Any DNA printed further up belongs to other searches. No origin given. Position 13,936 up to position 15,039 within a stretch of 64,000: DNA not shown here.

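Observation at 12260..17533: Unusual sugar-precursor module: ALS/YerE-like TPP enzyme + two tandem HpcH/HpaI aldolase paralogs + SDR + DHQS-like sugar-phosphate cyclase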

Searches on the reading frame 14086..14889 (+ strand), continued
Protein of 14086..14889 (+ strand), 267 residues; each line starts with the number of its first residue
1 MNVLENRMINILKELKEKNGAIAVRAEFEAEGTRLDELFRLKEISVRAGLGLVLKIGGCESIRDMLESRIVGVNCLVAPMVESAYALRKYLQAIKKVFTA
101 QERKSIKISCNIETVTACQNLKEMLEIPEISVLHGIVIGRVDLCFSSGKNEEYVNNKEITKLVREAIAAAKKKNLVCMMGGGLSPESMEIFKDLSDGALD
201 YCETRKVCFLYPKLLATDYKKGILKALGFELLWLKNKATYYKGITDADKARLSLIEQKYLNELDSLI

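Call 85: find_homologous_proteins(query=L024:4991-5806:+, max_evalue=1e-20)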
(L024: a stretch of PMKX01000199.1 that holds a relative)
Query L024:4991-5806:+ (271 aa): 5717 proteins with E <= 1e-20 among 7696 candidates; the best 120 are listed.
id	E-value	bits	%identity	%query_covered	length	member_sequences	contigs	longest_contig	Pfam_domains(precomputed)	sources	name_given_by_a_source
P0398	8.6e-172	588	100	100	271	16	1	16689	PF03328.21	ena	-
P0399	1.1e-145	502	86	100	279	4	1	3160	PF03328.21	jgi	jgi:4-hydroxy-2-oxoheptanedioate aldolase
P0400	6.2e-143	493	82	100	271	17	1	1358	PF03328.21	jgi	jgi:4-hydroxy-2-oxoheptanedioate aldolase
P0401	1.7e-140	485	81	100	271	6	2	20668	PF03328.21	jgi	jgi:4-hydroxy-2-oxoheptanedioate aldolase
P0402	4.3e-136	471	80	100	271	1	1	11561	PF03328.21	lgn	-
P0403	4.7e-132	457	76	100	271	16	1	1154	PF03328.21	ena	-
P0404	6.1e-132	457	77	100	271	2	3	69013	PF03328.21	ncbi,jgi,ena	jgi:hypothetical protein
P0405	5.8e-130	450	74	100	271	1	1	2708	PF03328.21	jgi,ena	-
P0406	5.9e-130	450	77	100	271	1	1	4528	PF03328.21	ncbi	-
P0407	2.4e-129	448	73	100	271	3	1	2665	PF03328.21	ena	-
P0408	3.9e-129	448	79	100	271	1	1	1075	PF03328.21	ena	-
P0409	5.2e-129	447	75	100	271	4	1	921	PF03328.21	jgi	jgi:4-hydroxy-2-oxoheptanedioate aldolase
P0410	8.0e-129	447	76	100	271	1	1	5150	PF03328.21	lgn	-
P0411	1.1e-128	446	75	100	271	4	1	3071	PF03328.21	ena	-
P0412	1.2e-128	446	73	100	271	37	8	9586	PF03328.21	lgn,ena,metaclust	metaclust:\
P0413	1.9e-128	446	75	100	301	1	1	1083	PF03328.21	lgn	-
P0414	6.0e-128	444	75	100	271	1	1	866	PF03328.21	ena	-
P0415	1.0e-127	443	72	100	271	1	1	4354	PF03328.21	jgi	-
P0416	4.0e-127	441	73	100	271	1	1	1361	PF03328.21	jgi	-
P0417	4.1e-127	441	75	100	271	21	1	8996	PF03328.21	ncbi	-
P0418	4.7e-127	441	75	100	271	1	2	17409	PF03328.21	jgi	jgi:4-hydroxy-2-oxoheptanedioate aldolase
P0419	5.3e-127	441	72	100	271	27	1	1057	PF03328.21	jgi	-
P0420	9.2e-127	440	72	100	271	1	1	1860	PF03328.21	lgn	-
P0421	1.6e-126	439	71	100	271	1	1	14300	PF03328.21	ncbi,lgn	-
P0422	1.9e-126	439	71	100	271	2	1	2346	PF03328.21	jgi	jgi:4-hydroxy-2-oxoheptanedioate aldolase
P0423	4.6e-126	438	74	100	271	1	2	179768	PF03328.21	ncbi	-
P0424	5.4e-126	437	73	100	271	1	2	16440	PF03328.21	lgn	-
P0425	5.9e-126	437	75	100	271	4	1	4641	PF03328.21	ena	-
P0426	1.2e-125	436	73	100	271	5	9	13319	PF03328.21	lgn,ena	-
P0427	2.1e-125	436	71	100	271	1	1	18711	PF03328.21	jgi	jgi:4-hydroxy-2-oxoheptanedioate aldolase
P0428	3.4e-125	435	74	97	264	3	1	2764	PF03328.21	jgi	-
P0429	3.5e-125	435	72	100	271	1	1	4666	PF03328.21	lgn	-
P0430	4.0e-125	435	74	100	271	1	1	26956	PF03328.21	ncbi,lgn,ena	-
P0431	4.1e-125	435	74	100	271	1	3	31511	PF03328.21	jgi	-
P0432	1.3e-124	433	71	100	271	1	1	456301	PF03328.21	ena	-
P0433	1.4e-124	433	70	100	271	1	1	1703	PF03328.21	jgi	jgi:4-hydroxy-2-oxoheptanedioate aldolase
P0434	1.6e-124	433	71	100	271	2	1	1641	PF03328.21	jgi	jgi:hypothetical protein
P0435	1.9e-124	432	71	100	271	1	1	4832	PF03328.21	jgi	jgi:4-hydroxy-2-oxoheptanedioate aldolase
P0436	2.4e-124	432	71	100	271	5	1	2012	PF03328.21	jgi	jgi:hypothetical protein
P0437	2.5e-124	432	73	100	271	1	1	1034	PF03328.21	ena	-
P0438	2.8e-124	432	74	100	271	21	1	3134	PF03328.21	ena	-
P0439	4.7e-124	431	73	100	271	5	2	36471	PF03328.21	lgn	-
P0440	7.6e-124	430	72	100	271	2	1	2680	PF03328.21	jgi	jgi:4-hydroxy-2-oxoheptanedioate aldolase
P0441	8.8e-124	430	70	100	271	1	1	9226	PF03328.21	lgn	-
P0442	1.5e-123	429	72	100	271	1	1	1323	PF03328.21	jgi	-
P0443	3.1e-123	428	74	100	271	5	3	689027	PF03328.21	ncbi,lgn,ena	-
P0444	3.3e-123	428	73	100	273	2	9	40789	PF03328.21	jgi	jgi:4-hydroxy-2-oxoheptanedioate aldolase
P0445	3.7e-123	428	72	100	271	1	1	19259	PF03328.21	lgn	-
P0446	3.8e-123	428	72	100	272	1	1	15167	PF03328.21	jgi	jgi:hypothetical protein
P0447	5.3e-123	428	73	99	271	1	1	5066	PF03328.21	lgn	-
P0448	5.6e-123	428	71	100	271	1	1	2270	PF03328.21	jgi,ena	-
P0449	7.3e-123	427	71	100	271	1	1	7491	PF03328.21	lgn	-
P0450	8.6e-123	427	71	100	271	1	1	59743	PF03328.21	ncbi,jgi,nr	ncbi:MAG: citrate lyase beta subunit [Actinobacteria bacterium]|nr:MAG: citrate lyase beta subunit [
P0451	1.2e-122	426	71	100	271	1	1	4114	PF03328.21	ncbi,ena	-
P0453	1.3e-122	426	69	100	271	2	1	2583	PF03328.21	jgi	jgi:4-hydroxy-2-oxoheptanedioate aldolase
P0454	1.5e-122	426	72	100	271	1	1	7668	PF03328.21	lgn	-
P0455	1.5e-122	426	71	100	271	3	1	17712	PF03328.21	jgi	jgi:4-hydroxy-2-oxoheptanedioate aldolase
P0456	1.5e-122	426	71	100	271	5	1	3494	PF03328.21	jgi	jgi:4-hydroxy-2-oxoheptanedioate aldolase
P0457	1.7e-122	426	71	100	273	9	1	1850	PF03328.21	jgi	jgi:4-hydroxy-2-oxoheptanedioate aldolase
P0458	1.9e-122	426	72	100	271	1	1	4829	PF03328.21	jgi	jgi:4-hydroxy-2-oxoheptanedioate aldolase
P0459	2.2e-122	426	71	99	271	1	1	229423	PF03328.21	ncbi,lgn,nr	ncbi:citrate lyase beta subunit [Candidatus Saganbacteria bacterium]|nr:citrate lyase beta subunit [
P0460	4.8e-122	425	72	99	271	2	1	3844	PF03328.21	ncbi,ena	-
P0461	5.6e-122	424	72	100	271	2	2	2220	PF03328.21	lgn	-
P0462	5.7e-122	424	74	97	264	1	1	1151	PF03328.21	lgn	-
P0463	6.8e-122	424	73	99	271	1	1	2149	PF03328.21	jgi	jgi:4-hydroxy-2-oxoheptanedioate aldolase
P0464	7.3e-122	424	71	100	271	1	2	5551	PF03328.21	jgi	jgi:4-hydroxy-2-oxoheptanedioate aldolase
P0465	7.9e-122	424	72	100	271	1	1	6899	PF03328.21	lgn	-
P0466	1.0e-121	423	71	100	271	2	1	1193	PF03328.21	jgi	-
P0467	1.1e-121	423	70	100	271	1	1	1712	PF03328.21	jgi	jgi:4-hydroxy-2-oxoheptanedioate aldolase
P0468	1.1e-121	423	72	100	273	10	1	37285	PF03328.21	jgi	jgi:4-hydroxy-2-oxoheptanedioate aldolase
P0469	1.5e-121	423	70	100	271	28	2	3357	PF03328.21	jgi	-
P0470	1.8e-121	423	69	100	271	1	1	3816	PF03328.21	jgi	jgi:hypothetical protein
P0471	1.9e-121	423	70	100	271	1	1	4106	PF03328.21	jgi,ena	-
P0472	1.9e-121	423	72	99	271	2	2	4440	PF03328.21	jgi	jgi:4-hydroxy-2-oxoheptanedioate aldolase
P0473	2.0e-121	422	70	100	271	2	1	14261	PF03328.21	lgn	-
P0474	2.4e-121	422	70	100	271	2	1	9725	PF03328.21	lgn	-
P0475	2.5e-121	422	71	100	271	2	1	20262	PF03328.21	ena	-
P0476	3.3e-121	422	72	100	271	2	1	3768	PF03328.21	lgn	-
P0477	3.5e-121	422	69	100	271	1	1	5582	PF03328.21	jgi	jgi:4-hydroxy-2-oxoheptanedioate aldolase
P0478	4.1e-121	421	70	100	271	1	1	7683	PF03328.21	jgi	jgi:4-hydroxy-2-oxoheptanedioate aldolase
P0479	5.8e-121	421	69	100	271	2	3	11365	PF03328.21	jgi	-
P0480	6.1e-121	421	70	100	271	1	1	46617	PF03328.21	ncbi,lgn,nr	ncbi:MAG: aldolase/citrate lyase family protein [Anaerolineaceae bacterium]|nr:aldolase/citrate lyas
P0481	6.3e-121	421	69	100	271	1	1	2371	PF03328.21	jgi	jgi:4-hydroxy-2-oxoheptanedioate aldolase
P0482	6.5e-121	421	70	100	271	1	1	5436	PF03328.21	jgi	jgi:4-hydroxy-2-oxoheptanedioate aldolase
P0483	7.9e-121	421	72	100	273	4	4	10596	PF03328.21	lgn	-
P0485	1.0e-120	420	72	100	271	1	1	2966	PF03328.21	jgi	jgi:4-hydroxy-2-oxoheptanedioate aldolase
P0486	1.0e-120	420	72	100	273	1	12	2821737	PF03328.21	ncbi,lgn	ncbi:MAG: aldolase/citrate lyase family protein [Coriobacteriia bacterium]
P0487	1.1e-120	420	71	99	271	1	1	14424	PF03328.21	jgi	jgi:4-hydroxy-2-oxoheptanedioate aldolase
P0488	1.4e-120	420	69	100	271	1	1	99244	PF03328.21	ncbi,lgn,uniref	ncbi:aldolase/citrate lyase family protein [Paenibacillus sp. GCM10027626]|uniref:aldolase/citrate l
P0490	1.8e-120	419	69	100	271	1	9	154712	PF03328.21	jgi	-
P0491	1.8e-120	419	73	97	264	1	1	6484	PF03328.21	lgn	-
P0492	1.8e-120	419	70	99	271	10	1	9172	PF03328.21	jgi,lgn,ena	-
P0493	2.1e-120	419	69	100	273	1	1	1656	PF03328.21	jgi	jgi:4-hydroxy-2-oxoheptanedioate aldolase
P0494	2.2e-120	419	70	100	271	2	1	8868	PF03328.21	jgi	jgi:4-hydroxy-2-oxoheptanedioate aldolase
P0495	2.3e-120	419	70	100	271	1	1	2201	PF03328.21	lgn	-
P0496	2.6e-120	419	72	99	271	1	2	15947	PF03328.21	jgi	jgi:4-hydroxy-2-oxoheptanedioate aldolase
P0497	2.8e-120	419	71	100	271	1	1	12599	PF03328.21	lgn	-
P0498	2.9e-120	419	72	99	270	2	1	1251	PF03328.21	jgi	jgi:4-hydroxy-2-oxoheptanedioate aldolase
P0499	3.0e-120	419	70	100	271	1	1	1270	PF03328.21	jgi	jgi:4-hydroxy-2-oxoheptanedioate aldolase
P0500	3.2e-120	419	68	100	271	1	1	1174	PF03328.21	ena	-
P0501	3.2e-120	419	70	100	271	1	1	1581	PF03328.21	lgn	-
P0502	4.1e-120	418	68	100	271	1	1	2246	PF03328.21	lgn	-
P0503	4.4e-120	418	70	100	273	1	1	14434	PF03328.21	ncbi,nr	ncbi:MAG: aldolase/citrate lyase family protein [Actinobacteria bacterium]|nr:aldolase/citrate lyase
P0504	4.8e-120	418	69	100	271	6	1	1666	PF03328.21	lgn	-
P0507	5.6e-120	418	71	100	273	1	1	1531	PF03328.21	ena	-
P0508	5.6e-120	418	70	100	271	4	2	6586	PF03328.21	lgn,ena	-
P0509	6.9e-120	417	69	100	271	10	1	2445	PF03328.21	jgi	jgi:hypothetical protein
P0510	8.8e-120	417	68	100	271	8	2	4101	PF03328.21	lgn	-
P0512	1.1e-119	417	69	100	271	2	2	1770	PF03328.21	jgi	jgi:4-hydroxy-2-oxoheptanedioate aldolase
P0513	1.5e-119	416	70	100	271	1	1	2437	PF03328.21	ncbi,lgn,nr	ncbi:MAG TPA: aldolase/citrate lyase family protein [Thermodesulfovibrionales bacterium]|nr:aldolase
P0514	1.5e-119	416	73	99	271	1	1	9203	PF03328.21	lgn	-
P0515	1.9e-119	416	73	100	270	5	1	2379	PF03328.21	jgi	-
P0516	2.0e-119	416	70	100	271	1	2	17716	PF03328.21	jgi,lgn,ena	-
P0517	2.0e-119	416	70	100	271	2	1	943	PF03328.21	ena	-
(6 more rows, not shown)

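Call 88: search_protein_families(library=ncbifam, proteins=[L031:6137-6907:+, L081:10800-11591:+, L025:10809-11657:+, L063:10785-11468:+, L034:11475-12566:+, L078:10001-10816:+], max_evalue=1e-8)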
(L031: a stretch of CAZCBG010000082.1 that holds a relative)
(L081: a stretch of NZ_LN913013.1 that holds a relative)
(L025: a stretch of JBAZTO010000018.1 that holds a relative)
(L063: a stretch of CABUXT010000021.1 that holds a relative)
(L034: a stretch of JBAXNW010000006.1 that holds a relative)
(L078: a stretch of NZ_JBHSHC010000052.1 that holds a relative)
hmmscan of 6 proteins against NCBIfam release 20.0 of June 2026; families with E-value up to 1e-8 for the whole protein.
L031:6137-6907:+ (256 aa): 8 families
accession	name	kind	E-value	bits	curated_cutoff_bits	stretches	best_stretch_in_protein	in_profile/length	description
TIGR01452.1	PGP_euk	subfamily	3.6e-37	128.3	201.95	1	3-234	1-246/279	phosphoglycolate/pyridoxal phosphate family phosphatase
TIGR01460.1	HAD-SF-IIA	subfamily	3.5e-34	118.7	100.15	1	7-234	1-243/246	HAD-IIA family hydrolase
NF053752.1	TK1734_fam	exception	1.6e-33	116.1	475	1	6-233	2-227/260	2-phosphoglycolate phosphatase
TIGR01457.1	HAD-SF-IIA-hyp2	hypoth_equivalog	7.1e-33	114.1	247.65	1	8-244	5-232/249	TIGR01457 family HAD-type hydrolase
NF007762.0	PRK10444.1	equivalog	2.8e-19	69.7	368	1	4-235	3-221/250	HAD-IIA family hydrolase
TIGR01458.1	HAD-SF-IIA-hyp3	hypoth_equivalog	1.2e-16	60.9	175.95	1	4-233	1-222/257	TIGR01458 family HAD-type hydrolase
TIGR01662.1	HAD-SF-IIIA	subfamily_domain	1.3e-10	41.5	44.6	0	7-60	3-70/141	HAD-IIIA family hydrolase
TIGR01459.1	HAD-SF-IIA-hyp4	hypoth_equivalog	2.7e-09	36.8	103.75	1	2-234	6-240/242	TIGR01459 family HAD-type hydrolase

L081:10800-11591:+ (263 aa): 11 families
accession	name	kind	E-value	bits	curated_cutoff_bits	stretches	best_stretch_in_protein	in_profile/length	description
TIGR01452.1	PGP_euk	subfamily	1.4e-46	159.1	201.95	1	11-245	1-250/279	phosphoglycolate/pyridoxal phosphate family phosphatase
NF053752.1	TK1734_fam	exception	1.1e-40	139.6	475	1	15-246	3-233/260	2-phosphoglycolate phosphatase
TIGR01460.1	HAD-SF-IIA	subfamily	1e-37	130.3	100.15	1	16-243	2-245/246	HAD-IIA family hydrolase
TIGR01457.1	HAD-SF-IIA-hyp2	hypoth_equivalog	2e-37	129.1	247.65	1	17-248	6-229/249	TIGR01457 family HAD-type hydrolase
TIGR01458.1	HAD-SF-IIA-hyp3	hypoth_equivalog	5.5e-22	78.3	175.95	1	14-243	3-225/257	TIGR01458 family HAD-type hydrolase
NF007762.0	PRK10444.1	equivalog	1.2e-20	74.2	368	1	14-241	5-220/250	HAD-IIA family hydrolase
TIGR01459.1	HAD-SF-IIA-hyp4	hypoth_equivalog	5.6e-12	45.6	103.75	1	16-242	12-241/242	TIGR01459 family HAD-type hydrolase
TIGR01662.1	HAD-SF-IIIA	subfamily_domain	1.2e-11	44.9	44.6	0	186-242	83-139/141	HAD-IIIA family hydrolase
NF009695.0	PRK13222.1-2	equivalog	7.7e-10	38.6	225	0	197-242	150-194/226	phosphoglycolate phosphatase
TIGR02253.1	CTE7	subfamily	2.1e-09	37.5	169.75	0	193-248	146-201/221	TIGR02253 family HAD-type hydrolase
TIGR02254.1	YjjG_YfnB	equivalog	7.8e-09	35.3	159.9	0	192-248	147-203/223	YjjG family noncanonical pyrimidine nucleotidase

L025:10809-11657:+ (282 aa): 6 families
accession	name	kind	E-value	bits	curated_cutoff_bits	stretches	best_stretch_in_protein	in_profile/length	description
TIGR01457.1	HAD-SF-IIA-hyp2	hypoth_equivalog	2.1e-44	151.9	247.65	1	17-264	5-248/249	TIGR01457 family HAD-type hydrolase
NF053752.1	TK1734_fam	exception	1.4e-42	145.7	475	1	16-239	3-228/260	2-phosphoglycolate phosphatase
TIGR01452.1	PGP_euk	subfamily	1.1e-39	136.6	201.95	2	127-237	134-244/279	phosphoglycolate/pyridoxal phosphate family phosphatase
TIGR01460.1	HAD-SF-IIA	subfamily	4.5e-34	118.3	100.15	1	17-240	2-244/246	HAD-IIA family hydrolase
NF007762.0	PRK10444.1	equivalog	2.7e-30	105.8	368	1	14-264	4-246/250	HAD-IIA family hydrolase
TIGR01458.1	HAD-SF-IIA-hyp3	hypoth_equivalog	1.5e-25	90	175.95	1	13-241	1-225/257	TIGR01458 family HAD-type hydrolase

L063:10785-11468:+ (227 aa): 10 families
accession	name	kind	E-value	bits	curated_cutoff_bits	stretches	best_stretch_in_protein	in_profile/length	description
NF009695.0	PRK13222.1-2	equivalog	1.7e-25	89.8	225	1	9-218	3-217/226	phosphoglycolate phosphatase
NF009804.0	PRK13288.1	equivalog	4.2e-21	75.4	218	1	15-215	6-202/215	pyrophosphatase PpaX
TIGR01449.2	PGP_bact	equivalog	1.4e-19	70.5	180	1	16-219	2-209/213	phosphoglycolate phosphatase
NF009697.0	PRK13222.1-4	equivalog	1e-16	61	327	1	11-216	6-215/232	phosphoglycolate phosphatase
NF005213.0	PRK06698.1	equivalog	3e-14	52.7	768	1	13-216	242-446/459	bifunctional 5'-methylthioadenosine/S-adenosylhomocysteine nucleosidase/phosphatase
NF009700.0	PRK13226.1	equivalog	5.2e-13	49.2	342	1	15-222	15-223/229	phosphoglycolate phosphatase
NF009698.0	PRK13223.1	equivalog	4.2e-11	42.5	466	1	16-215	17-221/272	phosphoglycolate phosphatase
NF009694.0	PRK13222.1-1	equivalog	1.7e-10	40.6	415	0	69-217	84-233/252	phosphoglycolate phosphatase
TIGR01454.1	AHBA_synth_RP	hypoth_equivalog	3.5e-09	36.6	246.65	0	16-216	2-196/205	AHBA synthesis associated protein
TIGR03351.1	PhnX-like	hypoth_equivalog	4.9e-09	36.5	218.9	1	16-213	5-209/220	phosphonatase-like hydrolase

L034:11475-12566:+ (363 aa): 5 families
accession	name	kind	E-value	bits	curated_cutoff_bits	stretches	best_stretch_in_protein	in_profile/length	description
TIGR04425.1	P_lya_rel_AroB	hypoth_equivalog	2.9e-121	404.7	400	1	5-352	1-345/348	AroB-related putative sugar phosphate phospholyase (cyclizing)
TIGR01357.1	aroB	equivalog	9.1e-82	275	305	1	30-329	22-324/344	3-dehydroquinate synthase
NF004852.0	PRK06203.1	equivalog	8.2e-48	163.2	333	1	55-294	89-330/407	3-dehydroquinate synthase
NF010627.0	PRK14021.1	equivalog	2.3e-39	135.2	565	1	59-332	242-521/542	bifunctional shikimate kinase/3-dehydroquinate synthase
NF010556.0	PRK13951.1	equivalog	1.6e-37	129.6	560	1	49-336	201-480/492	bifunctional shikimate kinase AroK/3-dehydroquinate synthase AroB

L078:10001-10816:+ (271 aa): 0 families
